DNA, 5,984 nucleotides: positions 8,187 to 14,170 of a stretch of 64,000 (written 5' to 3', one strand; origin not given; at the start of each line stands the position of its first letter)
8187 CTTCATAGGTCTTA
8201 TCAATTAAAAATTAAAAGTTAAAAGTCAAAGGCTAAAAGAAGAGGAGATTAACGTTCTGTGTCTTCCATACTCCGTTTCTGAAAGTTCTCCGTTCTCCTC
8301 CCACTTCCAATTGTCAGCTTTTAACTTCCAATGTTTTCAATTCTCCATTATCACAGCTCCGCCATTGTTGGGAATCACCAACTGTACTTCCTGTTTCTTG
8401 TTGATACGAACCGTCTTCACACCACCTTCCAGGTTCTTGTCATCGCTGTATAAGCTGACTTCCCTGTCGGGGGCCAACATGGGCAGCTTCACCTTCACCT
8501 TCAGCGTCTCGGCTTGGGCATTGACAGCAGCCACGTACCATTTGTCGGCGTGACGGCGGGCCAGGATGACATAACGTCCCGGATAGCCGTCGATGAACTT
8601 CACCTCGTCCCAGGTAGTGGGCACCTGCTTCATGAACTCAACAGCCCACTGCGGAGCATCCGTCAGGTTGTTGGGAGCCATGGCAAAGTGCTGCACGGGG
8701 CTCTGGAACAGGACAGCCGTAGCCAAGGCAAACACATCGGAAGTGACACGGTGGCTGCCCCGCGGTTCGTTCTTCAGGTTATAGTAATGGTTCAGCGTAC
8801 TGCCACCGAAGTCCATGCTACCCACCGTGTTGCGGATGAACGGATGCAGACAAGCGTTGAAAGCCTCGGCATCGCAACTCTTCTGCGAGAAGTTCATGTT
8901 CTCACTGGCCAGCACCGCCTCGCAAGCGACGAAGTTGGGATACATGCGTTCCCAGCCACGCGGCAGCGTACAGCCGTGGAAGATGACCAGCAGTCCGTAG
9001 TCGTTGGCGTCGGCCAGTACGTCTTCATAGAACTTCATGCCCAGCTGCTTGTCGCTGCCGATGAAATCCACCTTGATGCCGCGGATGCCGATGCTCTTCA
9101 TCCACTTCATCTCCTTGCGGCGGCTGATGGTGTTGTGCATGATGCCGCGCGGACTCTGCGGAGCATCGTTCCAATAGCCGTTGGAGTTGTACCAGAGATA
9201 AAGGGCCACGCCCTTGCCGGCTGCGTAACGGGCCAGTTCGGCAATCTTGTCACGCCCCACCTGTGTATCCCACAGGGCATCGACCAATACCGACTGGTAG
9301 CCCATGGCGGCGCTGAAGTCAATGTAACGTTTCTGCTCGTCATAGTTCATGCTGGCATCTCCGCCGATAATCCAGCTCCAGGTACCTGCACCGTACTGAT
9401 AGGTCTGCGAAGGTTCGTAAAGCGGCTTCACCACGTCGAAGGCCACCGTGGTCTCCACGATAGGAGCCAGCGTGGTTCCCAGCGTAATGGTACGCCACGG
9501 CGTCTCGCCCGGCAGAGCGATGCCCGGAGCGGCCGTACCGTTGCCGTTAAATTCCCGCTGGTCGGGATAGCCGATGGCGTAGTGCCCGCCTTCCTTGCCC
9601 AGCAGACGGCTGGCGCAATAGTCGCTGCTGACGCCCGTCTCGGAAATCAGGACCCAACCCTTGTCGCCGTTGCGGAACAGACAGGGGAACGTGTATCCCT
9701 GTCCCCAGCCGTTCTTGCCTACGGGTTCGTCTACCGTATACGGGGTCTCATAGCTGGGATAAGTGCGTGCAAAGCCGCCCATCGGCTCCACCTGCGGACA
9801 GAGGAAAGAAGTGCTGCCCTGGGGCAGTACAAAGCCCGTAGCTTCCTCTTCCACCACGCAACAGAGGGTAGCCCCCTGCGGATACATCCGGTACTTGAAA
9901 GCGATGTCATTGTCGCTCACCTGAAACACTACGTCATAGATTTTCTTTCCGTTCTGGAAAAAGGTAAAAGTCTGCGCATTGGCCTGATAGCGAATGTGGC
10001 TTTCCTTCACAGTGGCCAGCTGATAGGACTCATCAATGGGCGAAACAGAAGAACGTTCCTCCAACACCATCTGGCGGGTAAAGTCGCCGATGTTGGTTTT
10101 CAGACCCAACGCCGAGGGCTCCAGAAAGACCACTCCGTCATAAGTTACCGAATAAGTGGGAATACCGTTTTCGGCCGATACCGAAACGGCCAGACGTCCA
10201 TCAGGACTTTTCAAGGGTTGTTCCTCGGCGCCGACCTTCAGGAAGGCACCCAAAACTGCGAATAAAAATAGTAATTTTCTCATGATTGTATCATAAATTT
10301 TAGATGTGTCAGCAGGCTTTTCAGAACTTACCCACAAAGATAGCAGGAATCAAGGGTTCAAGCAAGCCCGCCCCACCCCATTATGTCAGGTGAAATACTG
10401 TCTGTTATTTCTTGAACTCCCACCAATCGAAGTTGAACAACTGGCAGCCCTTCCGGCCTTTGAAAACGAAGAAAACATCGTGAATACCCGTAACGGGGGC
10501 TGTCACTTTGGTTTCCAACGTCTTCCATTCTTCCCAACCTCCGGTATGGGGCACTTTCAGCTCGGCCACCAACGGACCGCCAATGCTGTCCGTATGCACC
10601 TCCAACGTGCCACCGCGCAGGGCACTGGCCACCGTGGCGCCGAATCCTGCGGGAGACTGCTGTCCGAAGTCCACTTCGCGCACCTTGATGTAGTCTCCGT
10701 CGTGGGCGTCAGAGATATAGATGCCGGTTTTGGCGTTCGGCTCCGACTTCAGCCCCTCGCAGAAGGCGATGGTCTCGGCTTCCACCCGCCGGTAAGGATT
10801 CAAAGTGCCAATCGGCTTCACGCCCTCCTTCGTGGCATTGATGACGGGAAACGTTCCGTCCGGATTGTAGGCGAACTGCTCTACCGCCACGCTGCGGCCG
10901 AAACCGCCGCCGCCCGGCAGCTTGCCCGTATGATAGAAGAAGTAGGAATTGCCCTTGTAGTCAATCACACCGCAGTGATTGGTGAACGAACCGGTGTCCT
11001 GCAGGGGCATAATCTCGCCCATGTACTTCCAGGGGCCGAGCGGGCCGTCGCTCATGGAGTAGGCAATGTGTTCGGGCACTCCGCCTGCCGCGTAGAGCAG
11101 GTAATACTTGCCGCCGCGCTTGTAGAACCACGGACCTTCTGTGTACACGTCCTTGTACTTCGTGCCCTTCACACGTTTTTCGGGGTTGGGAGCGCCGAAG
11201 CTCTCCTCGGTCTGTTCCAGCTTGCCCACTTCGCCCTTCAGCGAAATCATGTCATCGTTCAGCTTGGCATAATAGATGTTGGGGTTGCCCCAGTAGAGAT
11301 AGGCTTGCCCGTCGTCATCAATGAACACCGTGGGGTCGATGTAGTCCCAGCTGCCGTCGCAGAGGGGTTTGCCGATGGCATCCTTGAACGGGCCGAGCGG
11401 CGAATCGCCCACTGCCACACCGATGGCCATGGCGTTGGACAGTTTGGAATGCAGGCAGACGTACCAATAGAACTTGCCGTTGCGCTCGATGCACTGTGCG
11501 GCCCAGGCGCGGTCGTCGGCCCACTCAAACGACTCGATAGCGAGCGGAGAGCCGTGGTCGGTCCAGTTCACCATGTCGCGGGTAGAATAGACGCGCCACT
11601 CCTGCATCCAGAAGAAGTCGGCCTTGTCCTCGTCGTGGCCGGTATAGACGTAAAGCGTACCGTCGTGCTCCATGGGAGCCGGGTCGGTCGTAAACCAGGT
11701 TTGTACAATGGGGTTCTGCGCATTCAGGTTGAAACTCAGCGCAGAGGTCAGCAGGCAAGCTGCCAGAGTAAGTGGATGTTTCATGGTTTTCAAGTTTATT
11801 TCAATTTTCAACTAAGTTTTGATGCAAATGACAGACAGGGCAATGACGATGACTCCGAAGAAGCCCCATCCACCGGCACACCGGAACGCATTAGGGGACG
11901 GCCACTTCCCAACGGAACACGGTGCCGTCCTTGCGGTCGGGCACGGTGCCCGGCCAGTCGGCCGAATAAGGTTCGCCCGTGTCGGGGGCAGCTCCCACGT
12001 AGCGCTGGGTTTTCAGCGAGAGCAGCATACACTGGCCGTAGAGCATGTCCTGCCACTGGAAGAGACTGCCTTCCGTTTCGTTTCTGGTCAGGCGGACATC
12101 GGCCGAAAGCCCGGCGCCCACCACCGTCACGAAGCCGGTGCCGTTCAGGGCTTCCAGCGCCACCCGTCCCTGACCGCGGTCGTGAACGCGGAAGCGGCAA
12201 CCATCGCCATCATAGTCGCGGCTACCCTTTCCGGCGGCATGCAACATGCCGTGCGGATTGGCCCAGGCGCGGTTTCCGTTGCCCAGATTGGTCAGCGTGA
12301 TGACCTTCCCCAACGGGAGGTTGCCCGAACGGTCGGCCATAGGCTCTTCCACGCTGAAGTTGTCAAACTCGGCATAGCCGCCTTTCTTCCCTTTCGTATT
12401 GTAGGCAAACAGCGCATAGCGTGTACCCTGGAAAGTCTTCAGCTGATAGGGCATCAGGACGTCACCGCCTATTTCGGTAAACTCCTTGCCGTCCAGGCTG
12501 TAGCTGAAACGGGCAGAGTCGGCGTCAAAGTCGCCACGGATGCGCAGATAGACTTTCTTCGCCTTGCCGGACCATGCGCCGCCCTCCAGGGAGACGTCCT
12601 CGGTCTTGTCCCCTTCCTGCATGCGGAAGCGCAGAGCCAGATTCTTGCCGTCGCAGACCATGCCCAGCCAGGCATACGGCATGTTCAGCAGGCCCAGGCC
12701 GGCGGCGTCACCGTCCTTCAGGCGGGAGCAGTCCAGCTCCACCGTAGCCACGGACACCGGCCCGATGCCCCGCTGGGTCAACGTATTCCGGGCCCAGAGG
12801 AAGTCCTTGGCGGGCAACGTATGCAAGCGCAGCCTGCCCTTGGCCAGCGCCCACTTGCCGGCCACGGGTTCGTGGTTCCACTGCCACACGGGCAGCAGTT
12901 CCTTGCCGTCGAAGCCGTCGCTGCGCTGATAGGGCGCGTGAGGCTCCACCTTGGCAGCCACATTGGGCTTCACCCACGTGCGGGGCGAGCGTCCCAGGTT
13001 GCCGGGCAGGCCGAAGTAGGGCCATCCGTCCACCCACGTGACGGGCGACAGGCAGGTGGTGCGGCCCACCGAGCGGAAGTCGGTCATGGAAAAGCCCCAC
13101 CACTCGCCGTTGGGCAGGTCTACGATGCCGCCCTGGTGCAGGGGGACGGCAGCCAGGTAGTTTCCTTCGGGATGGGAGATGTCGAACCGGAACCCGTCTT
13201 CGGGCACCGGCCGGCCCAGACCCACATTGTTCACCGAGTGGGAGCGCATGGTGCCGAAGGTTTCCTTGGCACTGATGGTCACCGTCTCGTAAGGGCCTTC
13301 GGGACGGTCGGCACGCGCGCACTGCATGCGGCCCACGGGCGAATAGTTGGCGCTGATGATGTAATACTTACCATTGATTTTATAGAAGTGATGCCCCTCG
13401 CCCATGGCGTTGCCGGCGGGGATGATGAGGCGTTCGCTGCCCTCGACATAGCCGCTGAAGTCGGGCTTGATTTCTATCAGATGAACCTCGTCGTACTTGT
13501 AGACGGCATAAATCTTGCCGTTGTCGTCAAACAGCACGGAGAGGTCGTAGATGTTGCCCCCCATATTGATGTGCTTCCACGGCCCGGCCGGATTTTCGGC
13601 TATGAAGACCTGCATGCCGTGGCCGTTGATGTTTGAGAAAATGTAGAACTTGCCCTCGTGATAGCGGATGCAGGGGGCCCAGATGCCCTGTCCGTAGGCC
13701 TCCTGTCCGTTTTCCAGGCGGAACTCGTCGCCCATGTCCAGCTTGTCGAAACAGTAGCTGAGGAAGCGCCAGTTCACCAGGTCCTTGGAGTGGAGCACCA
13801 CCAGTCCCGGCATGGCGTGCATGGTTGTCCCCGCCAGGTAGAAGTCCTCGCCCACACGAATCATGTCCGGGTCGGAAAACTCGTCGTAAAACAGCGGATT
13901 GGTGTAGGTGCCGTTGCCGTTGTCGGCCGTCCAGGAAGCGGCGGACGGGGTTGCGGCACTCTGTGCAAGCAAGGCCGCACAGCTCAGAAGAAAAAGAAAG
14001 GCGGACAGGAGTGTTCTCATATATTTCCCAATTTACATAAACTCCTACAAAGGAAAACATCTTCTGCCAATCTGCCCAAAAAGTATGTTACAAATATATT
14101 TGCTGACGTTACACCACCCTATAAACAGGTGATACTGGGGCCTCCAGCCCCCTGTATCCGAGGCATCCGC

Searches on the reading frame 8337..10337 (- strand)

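Call 6: search_protein_families(library=pfam, proteins=[window:8337-10337:-], max_evalue=0.00001)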
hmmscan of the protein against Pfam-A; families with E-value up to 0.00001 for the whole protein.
window:8337-10337:- (666 aa): 3 families
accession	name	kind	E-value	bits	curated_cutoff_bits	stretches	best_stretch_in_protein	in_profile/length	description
PF10566.15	Glyco_hydro_97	-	6.5e-70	236.1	32.5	1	322-573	23-275/275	Glycoside hydrolase 97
PF14508.12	GH97_N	-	1.8e-54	185.1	25.3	1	42-305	1-229/229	Glycosyl-hydrolase 97 N-terminal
PF14509.12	GH97_C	-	8.1e-18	64.9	25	1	575-663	1-94/97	Glycosyl-hydrolase 97 C-terminal, oligomerisation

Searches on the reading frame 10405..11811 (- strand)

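Call 6: search_protein_families(library=pfam, proteins=[window:10405-11811:-], max_evalue=0.00001)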
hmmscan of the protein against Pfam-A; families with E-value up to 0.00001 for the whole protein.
window:10405-11811:- (468 aa): 2 families
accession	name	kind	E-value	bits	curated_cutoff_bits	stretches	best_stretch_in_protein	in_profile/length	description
PF04616.20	Glyco_hydro_43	-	3e-53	181.5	32.2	1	32-321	2-288/288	Glycosyl hydrolases family 43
PF03422.21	CBM_6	-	4e-29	101.9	28.9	1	344-468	1-125/125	Carbohydrate binding module (family 6)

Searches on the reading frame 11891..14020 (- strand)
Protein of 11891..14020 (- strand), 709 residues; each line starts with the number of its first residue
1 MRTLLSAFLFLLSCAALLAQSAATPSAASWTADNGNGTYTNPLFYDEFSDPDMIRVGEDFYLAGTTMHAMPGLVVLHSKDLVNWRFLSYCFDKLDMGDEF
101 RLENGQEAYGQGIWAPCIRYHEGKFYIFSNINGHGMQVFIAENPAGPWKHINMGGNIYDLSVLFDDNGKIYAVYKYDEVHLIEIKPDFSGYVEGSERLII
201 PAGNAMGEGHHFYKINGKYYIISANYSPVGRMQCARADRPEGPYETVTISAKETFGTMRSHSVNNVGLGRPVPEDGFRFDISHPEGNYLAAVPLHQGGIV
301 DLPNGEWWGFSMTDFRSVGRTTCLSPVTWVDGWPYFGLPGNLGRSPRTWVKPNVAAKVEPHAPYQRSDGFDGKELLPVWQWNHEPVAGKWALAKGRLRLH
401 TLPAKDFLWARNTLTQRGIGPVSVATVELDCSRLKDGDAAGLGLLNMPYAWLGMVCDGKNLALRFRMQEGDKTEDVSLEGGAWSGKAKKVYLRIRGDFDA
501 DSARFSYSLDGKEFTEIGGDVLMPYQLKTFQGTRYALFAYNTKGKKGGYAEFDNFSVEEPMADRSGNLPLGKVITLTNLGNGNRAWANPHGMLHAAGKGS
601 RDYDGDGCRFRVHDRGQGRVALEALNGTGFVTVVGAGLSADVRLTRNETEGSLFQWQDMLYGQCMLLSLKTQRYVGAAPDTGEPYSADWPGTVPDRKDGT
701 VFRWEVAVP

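Call 6: search_protein_families(library=pfam, proteins=[window:11891-14020:-], max_evalue=0.00001)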
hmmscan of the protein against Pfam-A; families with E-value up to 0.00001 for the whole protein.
window:11891-14020:- (709 aa): 2 families
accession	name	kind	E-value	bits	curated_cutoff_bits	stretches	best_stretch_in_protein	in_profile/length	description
PF04616.20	Glyco_hydro_43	-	4.2e-40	138.3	32.2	1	39-334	1-288/288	Glycosyl hydrolases family 43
PF17851.8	GH43_C2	-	1.4e-31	110.3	22.7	1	367-558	1-203/203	Beta xylosidase C-terminal Concanavalin A-like domain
